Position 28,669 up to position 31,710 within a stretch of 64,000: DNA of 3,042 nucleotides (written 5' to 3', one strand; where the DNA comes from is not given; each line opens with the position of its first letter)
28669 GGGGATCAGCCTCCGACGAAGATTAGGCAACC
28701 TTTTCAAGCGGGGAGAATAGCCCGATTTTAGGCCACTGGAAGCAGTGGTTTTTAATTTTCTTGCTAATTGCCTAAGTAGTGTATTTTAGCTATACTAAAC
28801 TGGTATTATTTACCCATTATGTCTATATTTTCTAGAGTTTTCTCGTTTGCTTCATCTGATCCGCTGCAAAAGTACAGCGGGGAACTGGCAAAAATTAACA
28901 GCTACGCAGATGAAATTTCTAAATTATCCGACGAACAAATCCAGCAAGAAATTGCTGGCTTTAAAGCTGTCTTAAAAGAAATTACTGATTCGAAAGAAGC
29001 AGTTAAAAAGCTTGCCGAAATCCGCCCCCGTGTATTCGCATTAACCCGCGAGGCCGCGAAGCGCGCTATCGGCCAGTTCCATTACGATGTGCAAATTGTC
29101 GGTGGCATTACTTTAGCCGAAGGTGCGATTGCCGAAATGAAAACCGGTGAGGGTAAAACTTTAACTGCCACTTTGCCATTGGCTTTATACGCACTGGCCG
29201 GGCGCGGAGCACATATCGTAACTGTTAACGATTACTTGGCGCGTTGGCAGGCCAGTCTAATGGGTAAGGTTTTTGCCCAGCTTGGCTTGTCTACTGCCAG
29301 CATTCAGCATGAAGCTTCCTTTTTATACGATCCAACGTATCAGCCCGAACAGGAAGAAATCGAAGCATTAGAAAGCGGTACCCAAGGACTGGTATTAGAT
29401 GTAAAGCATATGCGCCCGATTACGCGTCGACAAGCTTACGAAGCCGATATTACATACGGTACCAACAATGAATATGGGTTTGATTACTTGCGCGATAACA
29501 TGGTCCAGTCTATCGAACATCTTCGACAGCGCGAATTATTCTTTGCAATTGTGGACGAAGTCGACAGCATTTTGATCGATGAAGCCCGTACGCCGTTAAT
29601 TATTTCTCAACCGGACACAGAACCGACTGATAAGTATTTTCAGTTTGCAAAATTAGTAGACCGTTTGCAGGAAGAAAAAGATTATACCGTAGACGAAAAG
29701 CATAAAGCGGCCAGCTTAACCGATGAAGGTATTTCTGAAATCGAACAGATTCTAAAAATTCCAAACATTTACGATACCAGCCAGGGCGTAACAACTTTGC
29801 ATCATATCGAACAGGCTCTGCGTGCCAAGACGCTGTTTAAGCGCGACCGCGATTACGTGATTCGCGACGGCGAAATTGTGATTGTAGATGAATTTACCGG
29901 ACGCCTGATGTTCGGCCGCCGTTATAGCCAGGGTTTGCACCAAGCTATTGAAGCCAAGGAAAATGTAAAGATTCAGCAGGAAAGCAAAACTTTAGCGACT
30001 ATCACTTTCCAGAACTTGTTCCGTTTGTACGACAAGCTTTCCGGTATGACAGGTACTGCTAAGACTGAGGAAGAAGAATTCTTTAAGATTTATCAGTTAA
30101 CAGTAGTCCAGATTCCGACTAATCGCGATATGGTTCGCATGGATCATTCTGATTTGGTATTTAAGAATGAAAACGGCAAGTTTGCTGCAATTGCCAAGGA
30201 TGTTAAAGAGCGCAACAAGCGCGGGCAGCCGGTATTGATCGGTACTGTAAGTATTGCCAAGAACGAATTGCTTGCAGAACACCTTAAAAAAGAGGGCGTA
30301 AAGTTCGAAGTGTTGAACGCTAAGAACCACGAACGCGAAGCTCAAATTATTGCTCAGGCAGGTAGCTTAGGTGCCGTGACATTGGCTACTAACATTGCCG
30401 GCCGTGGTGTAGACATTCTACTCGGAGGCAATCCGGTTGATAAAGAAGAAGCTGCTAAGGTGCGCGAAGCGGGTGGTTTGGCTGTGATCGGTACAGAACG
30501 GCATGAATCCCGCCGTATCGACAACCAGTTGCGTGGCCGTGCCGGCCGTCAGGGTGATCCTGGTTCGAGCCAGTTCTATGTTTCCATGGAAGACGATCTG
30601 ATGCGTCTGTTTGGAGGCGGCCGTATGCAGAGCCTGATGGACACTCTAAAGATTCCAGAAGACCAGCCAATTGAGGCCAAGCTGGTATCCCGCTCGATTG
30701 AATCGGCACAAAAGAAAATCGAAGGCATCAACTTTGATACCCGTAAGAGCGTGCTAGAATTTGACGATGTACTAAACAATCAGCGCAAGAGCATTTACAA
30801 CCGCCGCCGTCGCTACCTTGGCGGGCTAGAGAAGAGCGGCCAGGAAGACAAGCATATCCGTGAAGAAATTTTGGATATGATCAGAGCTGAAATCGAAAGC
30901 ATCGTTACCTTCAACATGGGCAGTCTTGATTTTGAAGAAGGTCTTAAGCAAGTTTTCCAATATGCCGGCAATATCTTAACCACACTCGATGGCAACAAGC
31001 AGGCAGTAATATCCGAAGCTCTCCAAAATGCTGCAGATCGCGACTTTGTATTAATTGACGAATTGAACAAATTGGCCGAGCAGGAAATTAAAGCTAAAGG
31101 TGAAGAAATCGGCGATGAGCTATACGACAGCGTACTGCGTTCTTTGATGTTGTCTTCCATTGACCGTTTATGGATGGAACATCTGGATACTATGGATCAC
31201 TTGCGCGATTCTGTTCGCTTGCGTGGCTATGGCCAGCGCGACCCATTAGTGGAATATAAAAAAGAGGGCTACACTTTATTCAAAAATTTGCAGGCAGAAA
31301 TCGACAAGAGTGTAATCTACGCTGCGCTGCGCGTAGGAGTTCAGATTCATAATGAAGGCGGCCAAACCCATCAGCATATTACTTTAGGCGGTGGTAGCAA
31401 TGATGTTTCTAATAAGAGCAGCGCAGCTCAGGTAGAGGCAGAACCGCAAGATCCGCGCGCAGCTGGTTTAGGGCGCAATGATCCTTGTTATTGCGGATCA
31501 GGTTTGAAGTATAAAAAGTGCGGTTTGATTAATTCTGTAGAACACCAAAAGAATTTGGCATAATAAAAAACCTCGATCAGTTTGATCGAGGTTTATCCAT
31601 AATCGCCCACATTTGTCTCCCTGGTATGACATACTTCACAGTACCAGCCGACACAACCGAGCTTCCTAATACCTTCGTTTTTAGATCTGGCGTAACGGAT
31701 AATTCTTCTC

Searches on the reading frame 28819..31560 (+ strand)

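Call 66: search_protein_families(library=pfam, proteins=[window:28819-31560:+], max_evalue=0.00001)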
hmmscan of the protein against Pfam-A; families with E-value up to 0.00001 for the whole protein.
window:28819-31560:+ (914 aa): 5 families
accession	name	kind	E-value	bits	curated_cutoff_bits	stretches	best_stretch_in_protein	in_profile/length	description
PF07517.20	SecA_DEAD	-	1.1e-108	363.3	24.6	1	7-421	4-289/290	SecA DEAD-like domain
PF21090.3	P-loop_SecA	-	1.6e-78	263.5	27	2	438-540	2-104/205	SecA P-loop domain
PF07516.18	SecA_SW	-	5e-54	183.9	26.7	1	617-839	1-199/200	SecA Wing and Scaffold domain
PF01043.26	SecA_PP_bind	-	1.5e-42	145.1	23.5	1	270-378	3-110/110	SecA preprotein cross-linking domain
PF02810.21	SEC-C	-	1.4e-06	28.5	20.4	1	886-901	1-16/19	SEC-C motif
